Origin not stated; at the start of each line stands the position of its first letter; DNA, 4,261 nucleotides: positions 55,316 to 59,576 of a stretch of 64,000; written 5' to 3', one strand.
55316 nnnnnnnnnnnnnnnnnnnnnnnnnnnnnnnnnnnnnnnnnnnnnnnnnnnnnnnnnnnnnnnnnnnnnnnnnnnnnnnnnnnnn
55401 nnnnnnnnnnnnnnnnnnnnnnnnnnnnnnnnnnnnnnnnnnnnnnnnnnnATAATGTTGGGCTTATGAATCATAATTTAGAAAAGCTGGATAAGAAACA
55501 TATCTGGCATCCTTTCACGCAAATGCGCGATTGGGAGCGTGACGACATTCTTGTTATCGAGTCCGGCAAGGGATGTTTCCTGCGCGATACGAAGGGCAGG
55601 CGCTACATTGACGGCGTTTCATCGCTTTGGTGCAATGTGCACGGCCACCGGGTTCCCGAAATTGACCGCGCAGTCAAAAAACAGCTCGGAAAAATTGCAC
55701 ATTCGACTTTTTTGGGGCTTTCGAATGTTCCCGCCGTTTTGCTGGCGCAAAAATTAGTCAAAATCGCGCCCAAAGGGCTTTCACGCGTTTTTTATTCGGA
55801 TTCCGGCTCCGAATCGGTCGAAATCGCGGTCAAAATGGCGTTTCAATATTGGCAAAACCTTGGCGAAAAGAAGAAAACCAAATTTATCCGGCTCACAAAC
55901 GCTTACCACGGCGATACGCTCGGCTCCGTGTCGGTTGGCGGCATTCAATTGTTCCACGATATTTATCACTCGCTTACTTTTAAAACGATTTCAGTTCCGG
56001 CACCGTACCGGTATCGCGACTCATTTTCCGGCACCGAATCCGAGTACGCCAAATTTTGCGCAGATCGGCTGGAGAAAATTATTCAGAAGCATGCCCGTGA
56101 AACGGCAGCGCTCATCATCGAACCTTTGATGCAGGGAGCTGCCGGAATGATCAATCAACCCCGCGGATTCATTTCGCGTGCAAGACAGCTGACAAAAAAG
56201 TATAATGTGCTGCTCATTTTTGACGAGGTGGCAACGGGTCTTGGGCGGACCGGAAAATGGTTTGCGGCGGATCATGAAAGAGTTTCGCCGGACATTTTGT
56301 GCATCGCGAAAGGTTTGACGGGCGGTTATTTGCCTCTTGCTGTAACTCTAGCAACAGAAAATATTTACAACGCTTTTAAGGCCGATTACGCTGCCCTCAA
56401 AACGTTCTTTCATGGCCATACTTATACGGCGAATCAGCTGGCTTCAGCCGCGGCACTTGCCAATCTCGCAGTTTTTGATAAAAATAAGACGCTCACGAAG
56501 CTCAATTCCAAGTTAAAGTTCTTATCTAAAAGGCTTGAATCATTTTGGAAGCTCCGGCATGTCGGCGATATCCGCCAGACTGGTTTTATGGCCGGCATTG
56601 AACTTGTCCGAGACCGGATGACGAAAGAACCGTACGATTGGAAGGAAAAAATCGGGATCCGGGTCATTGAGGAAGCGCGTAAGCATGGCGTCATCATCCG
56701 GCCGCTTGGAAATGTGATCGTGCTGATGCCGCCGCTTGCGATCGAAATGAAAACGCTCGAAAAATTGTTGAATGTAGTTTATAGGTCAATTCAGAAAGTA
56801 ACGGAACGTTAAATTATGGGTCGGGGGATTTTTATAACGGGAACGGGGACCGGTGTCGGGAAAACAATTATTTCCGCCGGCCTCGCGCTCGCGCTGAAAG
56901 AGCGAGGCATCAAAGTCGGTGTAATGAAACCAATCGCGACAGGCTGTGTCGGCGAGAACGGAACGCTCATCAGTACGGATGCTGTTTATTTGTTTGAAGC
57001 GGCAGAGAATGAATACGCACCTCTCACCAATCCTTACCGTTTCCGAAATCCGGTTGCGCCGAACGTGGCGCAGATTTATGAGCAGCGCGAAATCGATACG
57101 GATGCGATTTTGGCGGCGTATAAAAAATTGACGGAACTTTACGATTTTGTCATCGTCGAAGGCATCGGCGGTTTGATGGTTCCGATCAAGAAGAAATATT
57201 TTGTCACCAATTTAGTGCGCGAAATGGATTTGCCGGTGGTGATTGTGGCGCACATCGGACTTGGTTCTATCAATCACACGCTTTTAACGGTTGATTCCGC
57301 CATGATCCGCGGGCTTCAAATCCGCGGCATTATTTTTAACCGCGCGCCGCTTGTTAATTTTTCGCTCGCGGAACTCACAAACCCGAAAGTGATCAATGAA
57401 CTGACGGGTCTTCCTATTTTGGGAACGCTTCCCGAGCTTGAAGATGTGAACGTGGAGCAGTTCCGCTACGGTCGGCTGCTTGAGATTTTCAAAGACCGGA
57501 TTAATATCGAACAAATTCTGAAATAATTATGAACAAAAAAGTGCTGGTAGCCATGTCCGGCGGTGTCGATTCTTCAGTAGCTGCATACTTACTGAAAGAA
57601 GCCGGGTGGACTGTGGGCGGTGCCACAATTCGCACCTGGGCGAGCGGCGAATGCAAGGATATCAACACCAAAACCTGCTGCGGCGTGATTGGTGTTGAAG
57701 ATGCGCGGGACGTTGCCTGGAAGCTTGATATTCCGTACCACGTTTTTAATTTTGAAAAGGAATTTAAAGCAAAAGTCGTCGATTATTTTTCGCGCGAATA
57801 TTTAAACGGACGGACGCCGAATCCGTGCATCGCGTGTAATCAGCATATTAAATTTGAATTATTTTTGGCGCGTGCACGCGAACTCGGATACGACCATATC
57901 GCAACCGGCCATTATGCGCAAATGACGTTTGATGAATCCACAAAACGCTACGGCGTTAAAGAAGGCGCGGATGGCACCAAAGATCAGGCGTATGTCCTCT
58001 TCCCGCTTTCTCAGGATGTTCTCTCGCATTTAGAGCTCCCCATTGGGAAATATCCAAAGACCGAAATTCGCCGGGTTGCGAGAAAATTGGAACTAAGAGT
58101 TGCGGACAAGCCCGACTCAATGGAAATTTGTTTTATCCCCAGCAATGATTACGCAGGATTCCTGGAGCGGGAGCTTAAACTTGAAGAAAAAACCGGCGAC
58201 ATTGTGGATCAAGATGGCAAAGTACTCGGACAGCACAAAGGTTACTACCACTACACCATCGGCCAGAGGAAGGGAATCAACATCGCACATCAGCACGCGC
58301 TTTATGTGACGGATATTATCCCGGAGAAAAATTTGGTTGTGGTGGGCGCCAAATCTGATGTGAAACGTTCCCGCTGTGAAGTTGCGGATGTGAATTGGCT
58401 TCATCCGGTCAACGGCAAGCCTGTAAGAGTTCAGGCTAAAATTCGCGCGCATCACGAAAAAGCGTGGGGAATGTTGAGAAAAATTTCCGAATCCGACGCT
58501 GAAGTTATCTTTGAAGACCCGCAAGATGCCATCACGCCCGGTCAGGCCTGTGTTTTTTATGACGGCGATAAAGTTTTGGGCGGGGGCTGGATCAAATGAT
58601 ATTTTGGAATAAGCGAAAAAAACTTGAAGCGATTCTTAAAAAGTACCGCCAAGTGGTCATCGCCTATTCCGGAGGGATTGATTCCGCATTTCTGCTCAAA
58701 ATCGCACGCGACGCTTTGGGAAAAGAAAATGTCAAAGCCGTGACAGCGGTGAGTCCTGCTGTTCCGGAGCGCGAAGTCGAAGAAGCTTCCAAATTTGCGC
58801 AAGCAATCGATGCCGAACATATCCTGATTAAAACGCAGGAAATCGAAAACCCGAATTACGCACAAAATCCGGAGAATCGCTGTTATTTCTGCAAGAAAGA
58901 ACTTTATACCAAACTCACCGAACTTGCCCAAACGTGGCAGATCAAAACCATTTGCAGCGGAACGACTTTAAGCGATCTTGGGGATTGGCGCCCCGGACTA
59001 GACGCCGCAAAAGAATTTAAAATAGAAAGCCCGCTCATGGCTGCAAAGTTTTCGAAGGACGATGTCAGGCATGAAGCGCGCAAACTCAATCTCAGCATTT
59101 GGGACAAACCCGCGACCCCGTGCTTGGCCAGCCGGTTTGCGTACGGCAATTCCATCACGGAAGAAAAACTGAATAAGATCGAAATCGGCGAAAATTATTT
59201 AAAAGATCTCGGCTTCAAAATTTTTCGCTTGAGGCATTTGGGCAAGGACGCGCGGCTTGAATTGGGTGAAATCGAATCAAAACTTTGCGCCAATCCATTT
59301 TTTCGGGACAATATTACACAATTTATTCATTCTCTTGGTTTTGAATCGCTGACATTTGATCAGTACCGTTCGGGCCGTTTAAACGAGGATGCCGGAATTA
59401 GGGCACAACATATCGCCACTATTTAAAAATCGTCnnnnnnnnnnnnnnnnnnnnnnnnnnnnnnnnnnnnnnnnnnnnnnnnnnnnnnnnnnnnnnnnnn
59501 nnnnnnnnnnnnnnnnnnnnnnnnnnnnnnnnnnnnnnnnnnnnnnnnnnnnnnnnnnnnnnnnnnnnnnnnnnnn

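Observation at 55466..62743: Overlapped operon bioA-bioD-mnmA-larE-rnfC-rnfD ending in two highly divergent RnfA/E-like subunits, with no RnfG or RnfB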

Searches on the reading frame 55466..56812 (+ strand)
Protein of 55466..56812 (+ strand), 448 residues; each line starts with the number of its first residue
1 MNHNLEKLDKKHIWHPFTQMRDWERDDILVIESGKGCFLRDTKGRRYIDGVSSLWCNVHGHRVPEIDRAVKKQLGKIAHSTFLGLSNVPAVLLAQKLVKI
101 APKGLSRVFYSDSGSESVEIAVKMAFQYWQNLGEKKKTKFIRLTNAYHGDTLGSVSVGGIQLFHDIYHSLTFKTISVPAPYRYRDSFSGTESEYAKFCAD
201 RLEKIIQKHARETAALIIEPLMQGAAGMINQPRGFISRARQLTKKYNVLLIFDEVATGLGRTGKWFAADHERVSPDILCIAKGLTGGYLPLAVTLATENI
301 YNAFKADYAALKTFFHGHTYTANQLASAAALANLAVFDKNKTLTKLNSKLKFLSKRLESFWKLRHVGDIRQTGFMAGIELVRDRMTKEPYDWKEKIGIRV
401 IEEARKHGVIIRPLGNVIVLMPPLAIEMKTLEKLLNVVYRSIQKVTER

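Call 3: search_protein_families(library=pfam, proteins=[window:55466-56812:+], max_evalue=1)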
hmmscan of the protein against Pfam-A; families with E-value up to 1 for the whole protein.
window:55466-56812:+ (448 aa): 1 family
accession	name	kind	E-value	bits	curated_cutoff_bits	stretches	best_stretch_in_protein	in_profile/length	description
PF00202.27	Aminotran_3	-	6.9e-106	354.8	30.5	1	28-438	10-399/403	Aminotransferase class-III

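Call 4: search_protein_families(library=ncbifam, proteins=[window:55466-56812:+], max_evalue=1)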
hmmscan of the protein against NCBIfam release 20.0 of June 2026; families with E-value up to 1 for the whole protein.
window:55466-56812:+ (448 aa): 69 families (the best 25 are shown)
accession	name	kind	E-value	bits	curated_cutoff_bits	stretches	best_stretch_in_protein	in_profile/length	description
TIGR00508.1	bioA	equivalog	1.1e-164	548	405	1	13-442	1-418/419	adenosylmethionine--8-amino-7-oxononanoate transaminase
NF005443.0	PRK07030.1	equivalog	1.1e-143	479.1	729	1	2-446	4-448/451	adenosylmethionine--8-amino-7-oxononanoate transaminase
NF004624.0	PRK05964.1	equivalog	5.9e-141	469.9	494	1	3-445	4-425/427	adenosylmethionine--8-amino-7-oxononanoate transaminase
NF005683.0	PRK07481.1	subfamily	7.2e-114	381.2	575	1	6-446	7-451/453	hypothetical protein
NF005682.0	PRK07480.1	subfamily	1.1e-105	354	510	1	3-446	11-453/459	aminotransferase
NF005102.0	PRK06541.1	equivalog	7.4e-104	347.8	574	1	3-444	10-455/460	aspartate aminotransferase family protein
NF005447.0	PRK07036.1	equivalog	1.3e-103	347.2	618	1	3-446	11-456/468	aminotransferase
NF052567.1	OmAmTferAptACaul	equivalog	2e-103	346.5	500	1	12-445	4-431/431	omega-aminotransferase AptA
NF004767.0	PRK06105.1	subfamily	8.9e-103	344.3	517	1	3-446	6-451/460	aminotransferase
NF005940.0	PRK07986.1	equivalog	6.8e-101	337.8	625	1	7-444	7-423/429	adenosylmethionine--8-amino-7-oxononanoate transaminase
NF005812.0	PRK07678.1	subfamily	1.8e-97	326.8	488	1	2-445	7-450/451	aminotransferase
NF005684.0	PRK07482.1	subfamily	1.7e-96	323.6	687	1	3-447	6-457/464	hypothetical protein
NF005685.0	PRK07483.1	equivalog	2.7e-96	323.1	485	1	25-446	10-439/444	aspartate aminotransferase family protein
NF004625.0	PRK05965.1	subfamily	2.2e-90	303.6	729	1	3-446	4-449/460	hypothetical protein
NF005375.0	PRK06917.1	equivalog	3.2e-90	303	535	1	29-447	16-441/448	aspartate aminotransferase family protein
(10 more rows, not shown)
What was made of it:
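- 55466..56812 (+): bioA (adenosylmethionine-8-amino-7-oxononanoate transaminase). First gene of the co-directional string; a conserved neighbour, not part of the Rnf-like module. TIGR00508 E=1.1e-164, 548 bits against a cutoff of 405 (call 4).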

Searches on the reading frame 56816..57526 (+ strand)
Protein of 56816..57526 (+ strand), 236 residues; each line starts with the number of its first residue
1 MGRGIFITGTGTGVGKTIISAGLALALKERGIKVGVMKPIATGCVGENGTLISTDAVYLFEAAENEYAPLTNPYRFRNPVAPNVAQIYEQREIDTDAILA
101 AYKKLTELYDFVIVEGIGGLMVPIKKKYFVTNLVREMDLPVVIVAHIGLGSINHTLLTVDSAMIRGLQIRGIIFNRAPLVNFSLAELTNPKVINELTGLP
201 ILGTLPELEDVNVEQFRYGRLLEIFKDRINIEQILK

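Call 3: search_protein_families(library=pfam, proteins=[window:56816-57526:+], max_evalue=1)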
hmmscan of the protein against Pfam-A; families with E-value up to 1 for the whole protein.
window:56816-57526:+ (236 aa): 12 families
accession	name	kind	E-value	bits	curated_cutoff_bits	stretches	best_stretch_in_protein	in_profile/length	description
PF13500.12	AAA_26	-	5e-50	170.6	27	1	3-213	1-196/198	AAA domain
PF01656.29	CbiA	-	6e-10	39.6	25.4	1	5-212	1-116/125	CobQ/CobB/MinD/ParA nucleotide binding domain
PF07755.17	DUF1611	-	0.0012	18.7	25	1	5-58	15-67/201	Domain of unknown function (DUF1611_C) P-loop domain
PF10609.15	ParA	-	0.0015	18.4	27.1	1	6-37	7-38/246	NUBPL iron-transfer P-loop NTPase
PF03205.20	MobB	-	0.015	15.6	26.6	1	12-116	8-98/133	Molybdopterin guanine dinucleotide synthesis protein B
PF03266.21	NTPase_1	-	0.061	13.6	23.9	1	5-126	2-113/168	NTPase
PF06418.20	CTP_synth_N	-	0.061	13.1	26.1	1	5-38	3-37/265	CTP synthase N-terminus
PF09140.17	MipZ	-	0.12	12.1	20.7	0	83-118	74-109/262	ATPase MipZ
PF02374.21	ArsA_ATPase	-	0.13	11.9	24.3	1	4-34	3-32/305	Anion-transporting ATPase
PF04851.21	ResIII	-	0.15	12.4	22.5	1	12-75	32-81/164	Type III restriction enzyme, res subunit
PF02572.21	CobA_CobO_BtuR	-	0.16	12.6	25.7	1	3-54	2-54/172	ATP:corrinoid adenosyltransferase BtuR/CobO/CobP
PF06564.18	CBP_BcsQ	-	0.28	11.1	21.3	0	6-35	5-34/234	Cellulose biosynthesis protein BcsQ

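Call 4: search_protein_families(library=ncbifam, proteins=[window:56816-57526:+], max_evalue=1)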
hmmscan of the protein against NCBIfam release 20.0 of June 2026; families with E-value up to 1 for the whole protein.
window:56816-57526:+ (236 aa): 25 families
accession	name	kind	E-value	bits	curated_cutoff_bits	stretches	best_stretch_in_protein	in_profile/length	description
TIGR00347.1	bioD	equivalog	8.3e-51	172.4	83.3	1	6-175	1-166/166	dethiobiotin synthase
NF004167.0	PRK05632.1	equivalog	1.6e-13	50.1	418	1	2-178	2-176/708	phosphate acetyltransferase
NF001989.1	PRK00784.1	equivalog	1e-10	40.9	273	2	88-214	103-231/480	cobyric acid synthase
NF002204.1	PRK01077.1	equivalog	2.4e-09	36.6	254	2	4-38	3-37/420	cobyrinic acid a,c-diamide synthase CobB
TIGR00313.1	cobQ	equivalog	1.1e-08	34.4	309.9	1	7-210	3-226/477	cobyric acid synthase CobQ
TIGR00379.1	cobB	subfamily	1.5e-08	34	261.4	2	96-219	65-189/449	cobyrinic/hydrogenobyrinic acid a,c-diamide synthase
TIGR01969.1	minD_arch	subfamily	4.2e-07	29.4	201.75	2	82-212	82-201/251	cell division ATPase MinD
NF033195.1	F430_CfbB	exception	1.3e-06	27.5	560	2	94-219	62-188/451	Ni-sirohydrochlorin a,c-diamide synthase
NF004921.0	PRK06278.1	equivalog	2.9e-06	26.5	354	2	107-176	317-393/482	cobyrinic acid a,c-diamide synthase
NF010471.0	PRK13896.1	equivalog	0.00058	19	693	2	106-177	77-149/433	cobyrinic acid a,c-diamide synthase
NF053748.1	bifunc_CobBC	exception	0.003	16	950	1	131-214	105-185/797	bifunctional hydrogenobyrinic acid a,c-diamide synthase/histidinol phosphate aminotransferase CobBC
TIGR02323.1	CP_lyasePhnK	equivalog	0.0066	16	302.85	1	110-152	161-203/239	phosphonate C-P lyase system protein PhnK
NF041136.1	MrpORP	equivalog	0.0069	15.7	450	1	6-37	9-40/365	iron-sulfur cluster carrier protein MrpORP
NF008669.0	PRK11670.1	equivalog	0.0074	15.2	348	1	8-38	113-143/369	iron-sulfur cluster carrier protein ApbC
TIGR01968.1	minD_bact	equivalog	0.0087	15.4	212.9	1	5-121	4-124/261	septum site-determining protein MinD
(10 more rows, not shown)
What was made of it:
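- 56816..57526 (+): bioD (dethiobiotin synthase); conserved neighbour. TIGR00347 E=8e-51 (call 4).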

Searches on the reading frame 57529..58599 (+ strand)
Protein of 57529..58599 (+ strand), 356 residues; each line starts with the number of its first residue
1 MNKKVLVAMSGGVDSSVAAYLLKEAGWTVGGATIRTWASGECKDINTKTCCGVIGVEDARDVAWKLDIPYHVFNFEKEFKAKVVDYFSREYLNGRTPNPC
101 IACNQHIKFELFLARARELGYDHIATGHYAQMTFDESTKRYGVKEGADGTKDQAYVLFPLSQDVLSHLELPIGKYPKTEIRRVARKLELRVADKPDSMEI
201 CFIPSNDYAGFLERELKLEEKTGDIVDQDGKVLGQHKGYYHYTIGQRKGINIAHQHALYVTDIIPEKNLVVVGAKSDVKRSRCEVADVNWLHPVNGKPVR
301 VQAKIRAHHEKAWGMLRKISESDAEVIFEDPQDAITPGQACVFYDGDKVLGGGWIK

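Call 3: search_protein_families(library=pfam, proteins=[window:57529-58599:+], max_evalue=1)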
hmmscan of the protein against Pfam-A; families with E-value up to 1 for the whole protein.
window:57529-58599:+ (356 aa): 8 families
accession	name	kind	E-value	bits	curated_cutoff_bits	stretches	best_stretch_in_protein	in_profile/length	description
PF03054.22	tRNA_Me_trans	-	5.2e-71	238.9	20.6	1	3-204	1-201/202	tRNA methyl transferase HUP domain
PF20258.4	tRNA_Me_trans_C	-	2.5e-20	73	20.6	1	282-355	3-77/77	Aminomethyltransferase beta-barrel domain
PF20259.3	tRNA_Me_trans_M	-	2.9e-20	72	27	1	211-273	3-65/66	tRNA methyl transferase PRC-barrel domain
PF02540.23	NAD_synthase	-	0.0034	17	21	1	3-25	19-41/242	NAD synthase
PF02568.20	ThiI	-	0.0068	16.5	20.5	1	3-30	4-31/197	Thiamine biosynthesis protein (ThiI)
PF24167.1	DUF7411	-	0.0096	15.9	28.7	1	4-85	2-68/194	Family of unknown function (DUF7411)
PF01171.26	ATP_bind_3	-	0.04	14.1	27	1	4-25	1-22/182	PP-loop family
PF06508.19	QueC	-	0.13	12.2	22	1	4-29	1-26/210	Queuosine biosynthesis protein QueC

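Call 4: search_protein_families(library=ncbifam, proteins=[window:57529-58599:+], max_evalue=1)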
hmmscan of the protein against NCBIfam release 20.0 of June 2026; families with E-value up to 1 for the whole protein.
window:57529-58599:+ (356 aa): 21 families
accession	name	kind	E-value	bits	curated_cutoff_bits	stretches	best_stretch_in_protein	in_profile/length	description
NF001138.1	PRK00143.1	equivalog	4.3e-128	427.1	284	1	4-355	1-345/345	tRNA 2-thiouridine(34) synthase MnmA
TIGR00420.1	trmU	equivalog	6.6e-106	354.1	236.95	1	3-355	1-351/351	tRNA 2-thiouridine(34) synthase MnmA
NF011258.0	PRK14664.1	equivalog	1.5e-70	238.2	680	1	2-355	5-345/362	tRNA 2-thiouridine(34) synthase MnmA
NF011259.0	PRK14665.1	equivalog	1.4e-66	224.9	364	1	2-355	5-358/360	tRNA 2-thiouridine(34) synthase MnmA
NF049949.1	tRNAsynTtuAPyrococ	equivalog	1.5e-06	27.6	450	1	2-129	47-156/292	tRNA-5-methyluridine(54) 2-sulfurtransferase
TIGR00268.2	TIGR00268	equivalog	6e-06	25.7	150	1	3-196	14-169/259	ATP-dependent sacrificial sulfur transferase LarE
NF010587.0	PRK13980.1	equivalog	4.5e-05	22.8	255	1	3-25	32-54/267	NAD+ synthase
NF000848.1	PRK00074.1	equivalog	0.00016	20.5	400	1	2-25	213-236/512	glutamine-hydrolyzing GMP synthase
TIGR00884.1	guaA_Cterm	equivalog_domain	0.0013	18.1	338.75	1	2-25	16-39/310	glutamine-hydrolyzing GMP synthase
TIGR02432.1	lysidine_TilS_N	equivalog_domain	0.0015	18.5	93.6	1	4-24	1-21/189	tRNA lysidine(34) synthetase TilS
TIGR00342.1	TIGR00342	equivalog_domain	0.0071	15.5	264.5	1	3-29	173-199/373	tRNA uracil 4-sulfurtransferase ThiI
TIGR00552.1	nadE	equivalog_domain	0.011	15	63.65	1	3-26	23-46/251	NAD(+) synthase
NF011155.0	PRK14561.1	equivalog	0.015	15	207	1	4-34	2-31/195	hypothetical protein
NF003385.0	PRK04527.1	equivalog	0.021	13.5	603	1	1-60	2-61/401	argininosuccinate synthase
NF047749.1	tRNAThiolNcsA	equivalog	0.069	12.2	500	1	6-129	57-171/322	tRNA 2-thiolation protein NcsA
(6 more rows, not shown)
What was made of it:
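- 57529..58599 (+): mnmA (tRNA 2-thiouridine(34) synthase). It lies upstream of rnfC (directly, or with larE between) in all five loci that reach that far. NF001138 E=4e-128 (call 4).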

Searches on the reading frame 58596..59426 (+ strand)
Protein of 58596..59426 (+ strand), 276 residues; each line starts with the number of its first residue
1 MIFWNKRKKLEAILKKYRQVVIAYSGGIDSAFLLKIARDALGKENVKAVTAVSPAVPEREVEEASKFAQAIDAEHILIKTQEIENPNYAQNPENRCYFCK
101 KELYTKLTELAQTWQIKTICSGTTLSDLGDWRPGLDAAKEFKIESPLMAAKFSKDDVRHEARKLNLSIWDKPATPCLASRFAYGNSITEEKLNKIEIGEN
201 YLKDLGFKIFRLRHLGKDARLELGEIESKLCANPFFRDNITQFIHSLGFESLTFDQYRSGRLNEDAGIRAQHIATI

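Call 3: search_protein_families(library=pfam, proteins=[window:58596-59426:+], max_evalue=1)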
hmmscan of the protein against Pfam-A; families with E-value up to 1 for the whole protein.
window:58596-59426:+ (276 aa): 8 families
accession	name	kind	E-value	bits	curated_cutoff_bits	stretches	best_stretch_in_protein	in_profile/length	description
PF02540.23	NAD_synthase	-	7e-09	35.6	21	1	17-83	18-84/242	NAD synthase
PF06508.19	QueC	-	5.7e-05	23.2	22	1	20-84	2-64/210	Queuosine biosynthesis protein QueC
PF01171.26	ATP_bind_3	-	0.00044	20.5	27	1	19-127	1-108/182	PP-loop family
PF00764.25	Arginosuc_synth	-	0.00059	20.3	27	1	19-81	1-62/162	Arginosuccinate synthase N-terminal HUP domain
PF00733.27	Asn_synthase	-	0.0074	16.4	21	1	21-82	21-83/354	Asparagine synthase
PF00465.25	Fe-ADH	-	0.049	13.7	31.3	1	5-76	9-84/168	Iron-containing alcohol dehydrogenase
PF03054.22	tRNA_Me_trans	-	0.11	12.5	20.6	0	19-51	2-32/202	tRNA methyl transferase HUP domain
PF14968.11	CCDC84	-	0.19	11.8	25.3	1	65-109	30-74/330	Coiled coil protein 84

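Call 4: search_protein_families(library=ncbifam, proteins=[window:58596-59426:+], max_evalue=1)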
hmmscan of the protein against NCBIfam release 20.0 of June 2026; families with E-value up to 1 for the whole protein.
window:58596-59426:+ (276 aa): 23 families
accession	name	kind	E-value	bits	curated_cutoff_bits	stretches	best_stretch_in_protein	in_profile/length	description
TIGR00268.2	TIGR00268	equivalog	1.9e-90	302.6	150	1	6-263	2-259/259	ATP-dependent sacrificial sulfur transferase LarE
NF010587.0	PRK13980.1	equivalog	1.2e-10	41.1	255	1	16-91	30-105/267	NAD+ synthase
NF010588.0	PRK13981.1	equivalog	1.3e-10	40.3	479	1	16-83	284-351/546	NAD+ synthase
TIGR00552.1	nadE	equivalog_domain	1.7e-07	30.8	63.65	1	16-85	21-91/251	NAD(+) synthase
NF002048.0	PRK00876.1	subfamily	5.6e-07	28.7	313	1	11-83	32-98/330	NAD(+) synthase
TIGR00364.1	TIGR00364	equivalog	2.7e-06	27.1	150.3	1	21-85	2-64/201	7-cyano-7-deazaguanine synthase QueC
NF010392.0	PRK13820.1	equivalog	4.5e-06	25.9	512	1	18-82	3-66/395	argininosuccinate synthase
TIGR02432.1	lysidine_TilS_N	equivalog_domain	6.7e-06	26.2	93.6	1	20-127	2-111/189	tRNA lysidine(34) synthetase TilS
TIGR03573.1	WbuX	subfamily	1.5e-05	24.7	203.2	1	6-131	42-178/344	N-acetyl sugar amidotransferase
NF038212.1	argG_rel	exception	0.00014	20.8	425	1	9-81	6-75/381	argininosuccinate synthase-related protein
TIGR00884.1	guaA_Cterm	equivalog_domain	0.0002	20.7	338.75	1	18-167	17-179/310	glutamine-hydrolyzing GMP synthase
NF001770.0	PRK00509.1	equivalog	0.0021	17.2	334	1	16-80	3-64/401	argininosuccinate synthase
TIGR00032.1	argG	equivalog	0.0022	17.3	268.2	1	19-78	1-58/394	argininosuccinate synthase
NF000848.1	PRK00074.1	equivalog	0.0025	16.5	400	1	17-96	213-295/512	glutamine-hydrolyzing GMP synthase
NF006351.0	PRK08576.1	equivalog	0.0079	14.8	290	1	12-77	227-292/436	hypothetical protein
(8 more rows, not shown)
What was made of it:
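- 58596..59426 (+): LarE-family PP-loop ATP-dependent sulfur transferase, variably present in the wider family. TIGR00268 E=1.9e-90, 303 bits against a cutoff of 150 (call 4).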
